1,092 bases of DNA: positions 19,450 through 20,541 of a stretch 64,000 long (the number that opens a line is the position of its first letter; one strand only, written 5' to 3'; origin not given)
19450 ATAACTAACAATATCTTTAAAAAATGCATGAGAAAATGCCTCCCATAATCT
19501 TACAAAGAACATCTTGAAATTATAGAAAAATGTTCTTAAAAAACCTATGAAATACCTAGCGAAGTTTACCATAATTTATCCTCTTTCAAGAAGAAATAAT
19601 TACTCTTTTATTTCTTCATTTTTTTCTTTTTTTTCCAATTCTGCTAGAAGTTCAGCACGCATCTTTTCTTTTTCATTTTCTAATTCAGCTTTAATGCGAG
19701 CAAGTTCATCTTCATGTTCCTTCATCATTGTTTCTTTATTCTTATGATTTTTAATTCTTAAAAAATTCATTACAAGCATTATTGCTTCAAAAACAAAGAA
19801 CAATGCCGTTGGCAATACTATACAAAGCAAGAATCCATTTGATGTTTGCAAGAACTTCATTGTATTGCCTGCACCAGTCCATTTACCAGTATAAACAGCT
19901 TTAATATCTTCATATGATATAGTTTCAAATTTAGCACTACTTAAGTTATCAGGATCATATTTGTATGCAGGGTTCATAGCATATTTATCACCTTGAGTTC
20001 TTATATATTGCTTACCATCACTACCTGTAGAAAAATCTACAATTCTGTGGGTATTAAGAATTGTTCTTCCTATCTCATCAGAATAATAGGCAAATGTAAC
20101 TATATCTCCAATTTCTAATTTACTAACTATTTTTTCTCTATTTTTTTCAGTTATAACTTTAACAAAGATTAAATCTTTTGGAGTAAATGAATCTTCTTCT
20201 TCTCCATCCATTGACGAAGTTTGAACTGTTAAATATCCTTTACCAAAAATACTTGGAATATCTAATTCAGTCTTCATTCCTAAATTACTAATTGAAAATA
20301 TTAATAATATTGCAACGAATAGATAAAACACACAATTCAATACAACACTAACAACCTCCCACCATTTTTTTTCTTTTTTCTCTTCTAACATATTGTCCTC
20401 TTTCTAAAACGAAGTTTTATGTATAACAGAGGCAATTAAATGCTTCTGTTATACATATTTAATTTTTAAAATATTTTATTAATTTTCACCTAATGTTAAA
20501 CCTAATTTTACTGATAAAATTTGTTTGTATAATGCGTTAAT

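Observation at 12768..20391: Three SipW-type signal peptidase paralogs, one with a divergent catalytic box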

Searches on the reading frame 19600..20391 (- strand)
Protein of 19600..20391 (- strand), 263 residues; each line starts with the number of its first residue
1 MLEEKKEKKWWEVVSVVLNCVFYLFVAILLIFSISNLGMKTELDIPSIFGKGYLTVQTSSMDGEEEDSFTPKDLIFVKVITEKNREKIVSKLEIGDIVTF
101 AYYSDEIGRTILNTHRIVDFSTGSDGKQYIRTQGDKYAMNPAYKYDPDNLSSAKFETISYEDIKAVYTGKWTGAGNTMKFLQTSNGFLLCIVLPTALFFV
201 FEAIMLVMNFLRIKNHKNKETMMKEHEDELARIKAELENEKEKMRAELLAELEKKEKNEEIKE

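Call 3: search_protein_families(library=pfam, proteins=[window:19600-20391:-], max_evalue=0.1)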
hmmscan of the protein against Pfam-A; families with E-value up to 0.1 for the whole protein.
window:19600-20391:- (263 aa): 1 family
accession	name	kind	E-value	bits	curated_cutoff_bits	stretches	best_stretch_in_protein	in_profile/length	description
PF01529.25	DHHC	-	0.031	14.8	28.7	0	9-37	93-120/133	DHHC palmitoyltransferase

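Call 4: search_protein_families(library=ncbifam, proteins=[window:19600-20391:-], max_evalue=0.1)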
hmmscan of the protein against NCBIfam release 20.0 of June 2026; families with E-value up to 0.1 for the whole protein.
window:19600-20391:- (263 aa): 3 families
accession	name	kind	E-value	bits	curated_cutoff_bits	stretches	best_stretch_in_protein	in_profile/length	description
NF046067.1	SigPepSipWBacil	equivalog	2.4e-10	40.3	190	1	19-227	6-185/189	signal peptidase I SipW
TIGR02228.1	sigpep_I_arch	equivalog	2.7e-08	33.8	51.85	1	18-173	4-138/158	signal peptidase I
NF050013.1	HpsJ_like_A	equivalog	0.042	13.5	140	1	187-259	75-150/217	HpsJ-like protein, cyanoexosortase A-associated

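Call 9: search_solved_structures(query=window:19600-20391:-, max_evalue=10, show_alignments=3)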
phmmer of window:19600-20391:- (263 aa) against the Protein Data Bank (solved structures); distinct sequences matched with E-value up to 10: 1.
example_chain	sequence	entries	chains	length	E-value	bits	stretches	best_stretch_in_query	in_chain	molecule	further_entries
5jvm_A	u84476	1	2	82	0.15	14.7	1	214-252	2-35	Chimera protein of Kinesin-like protein KIF3C and Microtubule-associated protein RP/EB fam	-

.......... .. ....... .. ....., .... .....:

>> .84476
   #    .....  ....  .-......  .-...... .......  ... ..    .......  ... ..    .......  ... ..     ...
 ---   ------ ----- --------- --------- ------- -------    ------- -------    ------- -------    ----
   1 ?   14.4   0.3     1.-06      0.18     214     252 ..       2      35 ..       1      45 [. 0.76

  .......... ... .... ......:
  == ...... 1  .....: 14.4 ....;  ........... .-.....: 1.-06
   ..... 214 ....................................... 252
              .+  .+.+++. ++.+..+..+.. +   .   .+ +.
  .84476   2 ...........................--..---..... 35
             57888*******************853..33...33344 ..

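Call 10: find_homologous_proteins(query=window:19600-20391:-, max_evalue=0.001)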
Query window:19600-20391:- (263 aa): 73 proteins with E <= 0.001 among 741 candidates.
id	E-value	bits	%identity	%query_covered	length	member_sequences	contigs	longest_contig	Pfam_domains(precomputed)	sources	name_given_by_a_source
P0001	8.6e-167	571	99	100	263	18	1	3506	-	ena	-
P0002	1.3e-141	488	84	95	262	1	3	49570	-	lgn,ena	-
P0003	3.4e-140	484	83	99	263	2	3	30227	-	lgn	-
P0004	1.8e-138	478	81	99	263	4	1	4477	-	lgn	-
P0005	5.0e-111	388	69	100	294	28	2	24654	-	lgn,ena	-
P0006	3.3e-105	369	65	100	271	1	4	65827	-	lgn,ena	-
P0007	2.3e-101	356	63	96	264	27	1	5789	-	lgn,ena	-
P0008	3.5e-90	320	58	98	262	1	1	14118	-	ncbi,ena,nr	ncbi:MAG: hypothetical protein PHO86_03505 [Bacilli bacterium]|nr:hypothetical protein [Bacilli bact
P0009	2.7e-88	314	57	97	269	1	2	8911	-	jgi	-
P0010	3.2e-88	313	57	97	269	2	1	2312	-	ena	-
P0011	8.0e-86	305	56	97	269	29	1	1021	-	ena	-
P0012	8.8e-86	305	56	97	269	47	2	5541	-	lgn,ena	-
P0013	6.0e-83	296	56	97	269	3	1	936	-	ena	-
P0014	3.7e-79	284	51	98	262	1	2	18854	-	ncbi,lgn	-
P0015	4.4e-79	283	53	98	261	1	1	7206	-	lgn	-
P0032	2.3e-52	196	46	96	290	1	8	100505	-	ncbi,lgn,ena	-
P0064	1.2e-16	79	31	98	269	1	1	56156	-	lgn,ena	-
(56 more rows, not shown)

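Call 11: find_encoding_contigs(protein=window:19600-20391:-, flank=10000, max_places=6)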
Protein window:19600-20391:- (263 aa): no gene with exactly this product is on record in the collection.

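Call 14: find_encoding_contigs(protein=P0006, flank=10000, max_places=1)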
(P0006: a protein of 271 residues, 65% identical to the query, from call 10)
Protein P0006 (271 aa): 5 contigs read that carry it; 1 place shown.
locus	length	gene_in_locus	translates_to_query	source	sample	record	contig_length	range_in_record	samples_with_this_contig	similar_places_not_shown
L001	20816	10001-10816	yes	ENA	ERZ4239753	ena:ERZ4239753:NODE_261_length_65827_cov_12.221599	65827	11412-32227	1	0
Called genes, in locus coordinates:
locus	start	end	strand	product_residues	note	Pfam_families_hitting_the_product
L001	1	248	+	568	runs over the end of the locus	PF00990:GGDEF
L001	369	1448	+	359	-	PF00990:GGDEF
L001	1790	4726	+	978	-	PF00990:GGDEF, PF00563:EAL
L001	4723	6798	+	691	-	PF00990:GGDEF, PF00563:EAL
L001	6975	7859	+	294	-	-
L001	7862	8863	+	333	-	-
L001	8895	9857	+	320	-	-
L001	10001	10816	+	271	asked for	-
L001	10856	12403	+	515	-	-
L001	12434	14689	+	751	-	-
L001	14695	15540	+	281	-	-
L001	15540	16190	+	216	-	-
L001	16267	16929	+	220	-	-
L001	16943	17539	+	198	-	-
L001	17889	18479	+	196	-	-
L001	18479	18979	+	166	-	-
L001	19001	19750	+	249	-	-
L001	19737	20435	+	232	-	-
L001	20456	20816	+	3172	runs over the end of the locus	-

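Call 15: find_encoding_contigs(protein=P0032, flank=10000, max_places=1)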
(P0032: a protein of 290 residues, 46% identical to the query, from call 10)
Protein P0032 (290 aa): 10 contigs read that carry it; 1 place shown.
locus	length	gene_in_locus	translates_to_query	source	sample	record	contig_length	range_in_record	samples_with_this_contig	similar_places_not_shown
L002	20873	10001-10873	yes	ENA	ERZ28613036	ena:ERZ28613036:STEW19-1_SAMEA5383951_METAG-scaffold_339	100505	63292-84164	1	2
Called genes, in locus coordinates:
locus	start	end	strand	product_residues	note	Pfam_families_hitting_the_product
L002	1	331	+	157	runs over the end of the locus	PF04073:tRNA_edit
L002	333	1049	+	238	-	PF01643:Acyl-ACP_TE, PF13279:4HBT_2 (faint), PF20791:Acyl-ACP_TE_C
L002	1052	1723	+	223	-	-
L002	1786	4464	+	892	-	PF00563:EAL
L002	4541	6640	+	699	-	PF00990:GGDEF, PF00563:EAL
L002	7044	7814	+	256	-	-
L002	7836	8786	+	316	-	-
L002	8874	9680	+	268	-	-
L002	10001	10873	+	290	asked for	-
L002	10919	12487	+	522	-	-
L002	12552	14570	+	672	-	PF09823:DUF2357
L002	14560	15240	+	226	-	-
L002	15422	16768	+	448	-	PF13173:AAA_14, PF13635:DUF4143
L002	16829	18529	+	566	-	PF02690:Na_Pi_cotrans, PF01895:PhoU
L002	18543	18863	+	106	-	PF09954:DUF2188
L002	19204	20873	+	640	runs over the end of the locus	PF02824:TGS, PF07973:tRNA_SAD, PF00587:tRNA-synt_2b, PF03129:HGTP_anticodon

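Call 16: find_encoding_contigs(protein=P0064, flank=10000, max_places=1)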
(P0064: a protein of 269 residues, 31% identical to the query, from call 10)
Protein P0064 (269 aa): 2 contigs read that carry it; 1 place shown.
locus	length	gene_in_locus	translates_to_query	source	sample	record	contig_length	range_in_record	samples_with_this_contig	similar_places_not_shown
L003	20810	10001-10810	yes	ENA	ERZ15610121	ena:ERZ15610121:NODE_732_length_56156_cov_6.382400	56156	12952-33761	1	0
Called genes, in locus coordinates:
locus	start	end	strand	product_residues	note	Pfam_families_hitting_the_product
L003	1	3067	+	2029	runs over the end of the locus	-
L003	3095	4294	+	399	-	-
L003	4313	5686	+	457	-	PF13487:HD_5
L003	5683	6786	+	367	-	-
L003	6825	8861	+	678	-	-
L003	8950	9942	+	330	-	-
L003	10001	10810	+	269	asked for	-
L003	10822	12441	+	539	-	-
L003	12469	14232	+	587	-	PF09823:DUF2357 (weak)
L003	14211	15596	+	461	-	-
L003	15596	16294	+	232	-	-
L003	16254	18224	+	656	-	-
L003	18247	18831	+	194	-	-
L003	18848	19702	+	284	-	-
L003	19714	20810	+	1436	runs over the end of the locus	-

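Call 29: search_solved_structures(query=A1, max_evalue=10, show_alignments=3)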
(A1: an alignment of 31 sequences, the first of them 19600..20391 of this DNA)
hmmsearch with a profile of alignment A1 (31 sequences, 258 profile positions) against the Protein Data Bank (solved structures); distinct sequences matched with E-value up to 10: 18.
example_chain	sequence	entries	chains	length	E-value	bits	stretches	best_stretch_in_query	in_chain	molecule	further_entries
7p2p_A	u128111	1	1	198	4.6e-14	55.4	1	56-196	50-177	Signal peptidase complex catalytic subunit SEC11A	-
9rjb_A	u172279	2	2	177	4.5e-13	52.1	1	56-196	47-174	Signal peptidase complex catalytic subunit SEC11A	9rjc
7p2q_A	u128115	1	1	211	4.7e-13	52.1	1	56-182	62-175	Signal peptidase complex catalytic subunit SEC11C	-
7uhf_A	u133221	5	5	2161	0.14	14.5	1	184-253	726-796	Voltage-dependent L-type calcium channel subunit alpha-1D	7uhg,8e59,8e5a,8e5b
9vkp_b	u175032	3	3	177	0.14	14.4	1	156-253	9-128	ATP synthase subunit b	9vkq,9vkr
7jg5_b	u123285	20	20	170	0.2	14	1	174-239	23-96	ATP synthase subunit b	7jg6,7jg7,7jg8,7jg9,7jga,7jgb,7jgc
7njk_b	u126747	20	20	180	0.22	13.8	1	174-239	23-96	ATP synthase subunit b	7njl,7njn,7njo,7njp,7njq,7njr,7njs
9egp_A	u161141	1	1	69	0.34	13.2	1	173-230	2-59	Geopilin domain 1 protein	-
8e73_P4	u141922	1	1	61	0.98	11.7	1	217-247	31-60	NDUP4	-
7xkd_R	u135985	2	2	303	1.1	11.5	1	163-221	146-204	Adhesion G-protein coupled receptor G2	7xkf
2jvd_A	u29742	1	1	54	1.8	10.9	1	211-252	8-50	UPF0291 protein ynzC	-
6bim_A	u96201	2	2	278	1.8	10.8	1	84-137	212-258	Clan CA, family C40, NlpC/P60 superfamily cysteine peptidase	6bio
8zjz_A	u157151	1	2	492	2.7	10.2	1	186-239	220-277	Butyrophilin subfamily 2 member A1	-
8za9_E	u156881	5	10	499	2.8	10.2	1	186-239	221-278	Butyrophilin subfamily 2 member A1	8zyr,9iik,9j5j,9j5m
6ncl_a4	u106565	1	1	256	2.9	10.1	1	23-55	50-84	P7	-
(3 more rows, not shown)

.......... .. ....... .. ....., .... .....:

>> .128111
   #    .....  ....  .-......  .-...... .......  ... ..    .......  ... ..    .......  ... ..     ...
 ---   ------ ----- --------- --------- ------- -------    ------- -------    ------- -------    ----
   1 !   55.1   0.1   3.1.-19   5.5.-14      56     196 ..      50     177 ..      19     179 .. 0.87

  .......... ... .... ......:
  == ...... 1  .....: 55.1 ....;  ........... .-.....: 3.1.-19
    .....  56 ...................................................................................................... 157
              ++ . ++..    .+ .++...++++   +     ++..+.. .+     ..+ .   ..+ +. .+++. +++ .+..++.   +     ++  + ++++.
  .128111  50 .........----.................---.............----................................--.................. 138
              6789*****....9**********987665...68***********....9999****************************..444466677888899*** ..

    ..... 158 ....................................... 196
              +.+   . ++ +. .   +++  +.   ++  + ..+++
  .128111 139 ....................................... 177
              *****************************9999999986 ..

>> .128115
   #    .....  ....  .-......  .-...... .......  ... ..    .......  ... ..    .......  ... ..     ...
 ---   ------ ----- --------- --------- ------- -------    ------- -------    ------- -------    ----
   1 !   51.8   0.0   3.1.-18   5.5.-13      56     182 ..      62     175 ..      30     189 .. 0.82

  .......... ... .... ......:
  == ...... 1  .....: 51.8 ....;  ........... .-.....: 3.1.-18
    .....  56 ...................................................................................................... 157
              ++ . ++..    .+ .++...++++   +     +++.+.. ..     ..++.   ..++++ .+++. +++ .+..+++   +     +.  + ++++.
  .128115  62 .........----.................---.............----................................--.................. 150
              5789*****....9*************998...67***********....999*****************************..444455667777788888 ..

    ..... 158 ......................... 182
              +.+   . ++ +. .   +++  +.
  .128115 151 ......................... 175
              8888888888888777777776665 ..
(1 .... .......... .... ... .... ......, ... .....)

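Call 51: search_protein_families(library=pfam, proteins=[L001:10856-11305:+, L002:10919-11368:+, L003:10822-11331:+], max_evalue=10)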
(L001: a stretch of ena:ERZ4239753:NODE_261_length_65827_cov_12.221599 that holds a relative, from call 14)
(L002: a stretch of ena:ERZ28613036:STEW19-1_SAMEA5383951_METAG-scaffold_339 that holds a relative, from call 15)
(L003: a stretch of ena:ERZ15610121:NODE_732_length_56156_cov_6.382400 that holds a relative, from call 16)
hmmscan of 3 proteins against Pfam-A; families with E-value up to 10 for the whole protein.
L001:10856-11305:+ (150 aa): 2 families
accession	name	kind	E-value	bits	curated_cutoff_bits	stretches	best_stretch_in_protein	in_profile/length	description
PF14584.11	DUF4446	-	0.085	13.3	27.4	1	61-121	7-65/150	Protein of unknown function (DUF4446)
PF11808.13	PhoR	-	0.094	13.6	27.1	1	53-83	17-47/86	Phosphate regulon sensor protein PhoR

L002:10919-11368:+ (150 aa): 2 families
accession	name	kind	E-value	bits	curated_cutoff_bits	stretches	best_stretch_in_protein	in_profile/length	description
PF04977.20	DivIC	-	0.043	14.1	28.9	1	70-117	1-48/80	Septum formation initiator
PF14772.11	NYD-SP28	-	0.089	13.3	22.1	1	83-120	40-77/102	Sperm tail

L003:10822-11331:+ (170 aa): 0 families

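Call 53: predict_structure(alignment_id=A1)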
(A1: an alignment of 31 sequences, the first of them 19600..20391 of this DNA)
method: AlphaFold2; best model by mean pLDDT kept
length: 263 residues; sequences in the alignment: 31
mean_pLDDT: 83.7   pTM: 0.67
mean pLDDT of the five models: 83.7, 83.5, 83.4, 82.1, 81.5
residues with pLDDT >= 90: 103; 70-90: 123; 50-70: 32; < 50: 5
segments of 3 or more residues with pLDDT < 50: 1-4
pLDDT, mean of each block of 10 residues (from residue 1): 55 83 85 78 85 91 93 94 92 96 86 95 91 95 92 91 95 89 86 86 83 74 67 73 71 62 49
secondary structure, 60 per line:
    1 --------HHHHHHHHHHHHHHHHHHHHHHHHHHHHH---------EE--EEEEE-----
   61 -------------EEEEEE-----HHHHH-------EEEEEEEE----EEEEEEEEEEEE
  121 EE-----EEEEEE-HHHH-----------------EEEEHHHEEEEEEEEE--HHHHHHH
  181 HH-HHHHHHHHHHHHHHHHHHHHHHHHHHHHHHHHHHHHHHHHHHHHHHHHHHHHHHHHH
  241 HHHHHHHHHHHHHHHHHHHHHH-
elements in order: H9-37 E51-55 E74-79 H85-89 E97-104 E109-122 E128-133 H135-138 E156-159 E163-171 H174-182 H184-262

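Call 57: fold_search(model_id=the predicted structure, library=pdb)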
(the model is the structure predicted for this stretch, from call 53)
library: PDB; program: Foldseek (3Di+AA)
matches with E <= 10: 980; with E <= 0.001: 1
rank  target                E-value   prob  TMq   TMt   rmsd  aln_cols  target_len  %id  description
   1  7p2q_A                3.3e-04  1.00  0.34  0.56   8.5       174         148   19  Human Signal Peptidase Complex Paralog C (SPC-C) (released 2021-10-06)
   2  1kca_A                2.8e-03  1.00  0.29  0.66   4.4       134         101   12  Crystal Structure of the lambda Repressor C-terminal Domain Octamer (released 2001-12-21)
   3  4qqg_D                1.1e-02  1.00  0.19  0.67   4.1        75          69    8  Crystal structure of an N-terminal HTATIP fragment (released 2014-07-09)
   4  4qqg_A                1.2e-02  1.00  0.19  0.65   4.1        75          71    8  Crystal structure of an N-terminal HTATIP fragment (released 2014-07-09)
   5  4qqg_G                1.5e-02  1.00  0.19  0.64   4.2        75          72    9  Crystal structure of an N-terminal HTATIP fragment (released 2014-07-09)
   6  4qqg_E                1.5e-02  1.00  0.19  0.64   4.1        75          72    8  Crystal structure of an N-terminal HTATIP fragment (released 2014-07-09)
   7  8cd1_v                1.9e-02  0.95  0.19  0.18  10.6       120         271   11  70S-PHIKZ014 (released 2024-01-24)
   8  3av4                  2.1e-02  0.82  0.18  0.05  15.2       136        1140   12  Crystal structure of mouse DNA methyltransferase 1 (released 2011-05-04)
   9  8ds8_A                2.2e-02  0.87  0.17  0.25  12.3       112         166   12  Crystal structure of human TNRC18 BAH domain in complex with H3K9me3 peptide (released 2023-08-02)
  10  5ygf_A                2.6e-02  0.85  0.19  0.23  10.4       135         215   15  Crystal structure of Drosophila melanogaster Papi extended Tudor domain (D287A) in complex with Piwi N-terminal R10-un (released 2018-03-14)
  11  5ygd_A                3.6e-02  0.82  0.19  0.23   9.6       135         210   16  Crystal structure of Drosophila melanogaster Papi extended Tudor domain (D287A) in complex with Piwi N-terminal R10me2 (released 2018-03-14)
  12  3av6                  5.1e-02  0.60  0.18  0.05  15.2       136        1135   12  Crystal structure of mouse DNA methyltransferase 1 with AdoMet (released 2011-05-04)
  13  9fnd_X                5.4e-02  0.95  0.20  0.16   5.9        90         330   17  Transcriptional activator PafBC bound to mycobacterial RNA polymerase (released 2025-02-12)
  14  2fgs                  5.7e-02  0.09  0.11  0.14  19.3       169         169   15  Crystal structure of Campylobacter jejuni YCEI protein, structural genomics (released 2006-01-10)
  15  2vgn_B                6.1e-02  0.69  0.20  0.16   9.9       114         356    8  Structure of S. cerevisiae Dom34, a translation termination-like factor involved in RNA quality control pathways and i (released 2008-01-22)
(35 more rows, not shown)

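Call 91: search_protein_representatives(alignment_id=A1)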
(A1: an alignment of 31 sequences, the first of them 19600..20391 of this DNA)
Query: 31 sequences, 258 profile positions. Proteins with E-value up to 0.001 (for the whole library): 26109; up to 1e-10: 12562; up to 1e-30: 1025. The best 150 are listed.
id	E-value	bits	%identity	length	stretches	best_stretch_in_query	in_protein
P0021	7.6e-95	333.3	-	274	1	1-254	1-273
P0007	2.7e-93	328.2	-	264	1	7-253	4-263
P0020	4.3e-91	321.0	-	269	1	6-255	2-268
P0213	2.2e-81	289.2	-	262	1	3-255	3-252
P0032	3.3e-81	288.6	-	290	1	3-254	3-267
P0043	8.3e-81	287.3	-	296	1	1-257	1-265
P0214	2.6e-79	282.3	-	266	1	4-256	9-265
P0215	9.0e-79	280.6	-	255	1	7-252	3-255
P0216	3.4e-78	278.7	-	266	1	1-253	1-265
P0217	4.9e-78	278.2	-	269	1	4-256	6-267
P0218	1.5e-77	276.6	-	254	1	6-257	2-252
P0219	1.6e-77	276.5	-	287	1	2-257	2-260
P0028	2.5e-77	275.9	-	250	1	7-253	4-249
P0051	2.2e-76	272.8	-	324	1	5-257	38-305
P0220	2.7e-75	269.2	-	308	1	10-256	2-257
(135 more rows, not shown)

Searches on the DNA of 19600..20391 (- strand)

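Call 69: search_rna_families(sources=[L001, L002, L003, L038, L050, L079], threshold=gathering)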
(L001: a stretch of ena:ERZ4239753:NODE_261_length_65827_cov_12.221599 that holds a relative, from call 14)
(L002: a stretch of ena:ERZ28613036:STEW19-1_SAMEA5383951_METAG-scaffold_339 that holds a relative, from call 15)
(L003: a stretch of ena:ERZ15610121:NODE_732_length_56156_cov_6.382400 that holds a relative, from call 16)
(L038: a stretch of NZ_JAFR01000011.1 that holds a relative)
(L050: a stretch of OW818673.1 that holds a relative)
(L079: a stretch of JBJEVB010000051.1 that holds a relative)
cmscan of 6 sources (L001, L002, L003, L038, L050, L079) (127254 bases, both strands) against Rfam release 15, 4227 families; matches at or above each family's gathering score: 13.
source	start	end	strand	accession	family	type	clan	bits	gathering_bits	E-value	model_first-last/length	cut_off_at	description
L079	6498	6590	+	RF01051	c-di-GMP-I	Cis-reg; riboswitch;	CL00126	73.2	35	3.7e-12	1-87/87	no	c-di-GMP-I riboswitch aptamer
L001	16171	16244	+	RF01051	c-di-GMP-I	Cis-reg; riboswitch;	CL00126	68.7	35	4.6e-11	1-87/87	no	c-di-GMP-I riboswitch aptamer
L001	1668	1743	+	RF01051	c-di-GMP-I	Cis-reg; riboswitch;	CL00126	67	35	1.2e-10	1-87/87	no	c-di-GMP-I riboswitch aptamer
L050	6933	7013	+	RF01051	c-di-GMP-I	Cis-reg; riboswitch;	CL00126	66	35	2.2e-10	1-87/87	no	c-di-GMP-I riboswitch aptamer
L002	6906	6985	+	RF01051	c-di-GMP-I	Cis-reg; riboswitch;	CL00126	64.5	35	4.9e-10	1-87/87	no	c-di-GMP-I riboswitch aptamer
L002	6756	6835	+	RF01051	c-di-GMP-I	Cis-reg; riboswitch;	CL00126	63.9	35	7e-10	1-87/87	no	c-di-GMP-I riboswitch aptamer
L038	6347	6422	+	RF01051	c-di-GMP-I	Cis-reg; riboswitch;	CL00126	63.2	35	1e-09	1-87/87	no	c-di-GMP-I riboswitch aptamer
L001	6887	6960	+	RF01051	c-di-GMP-I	Cis-reg; riboswitch;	CL00126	62.6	35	1.5e-09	1-87/87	no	c-di-GMP-I riboswitch aptamer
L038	13928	14003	+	RF01051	c-di-GMP-I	Cis-reg; riboswitch;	CL00126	62.1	35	1.9e-09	1-87/87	no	c-di-GMP-I riboswitch aptamer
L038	6184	6258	+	RF01051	c-di-GMP-I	Cis-reg; riboswitch;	CL00126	60.9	35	3.8e-09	1-87/87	no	c-di-GMP-I riboswitch aptamer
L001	17753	17830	+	RF01051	c-di-GMP-I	Cis-reg; riboswitch;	CL00126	59.7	35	7.2e-09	1-87/87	no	c-di-GMP-I riboswitch aptamer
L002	9773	9849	+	RF01051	c-di-GMP-I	Cis-reg; riboswitch;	CL00126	54.4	35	1.5e-07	1-87/87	no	c-di-GMP-I riboswitch aptamer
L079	2374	2445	+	RF00005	tRNA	Gene; tRNA;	CL00001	51.4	29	8.3e-08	1-71/71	no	tRNA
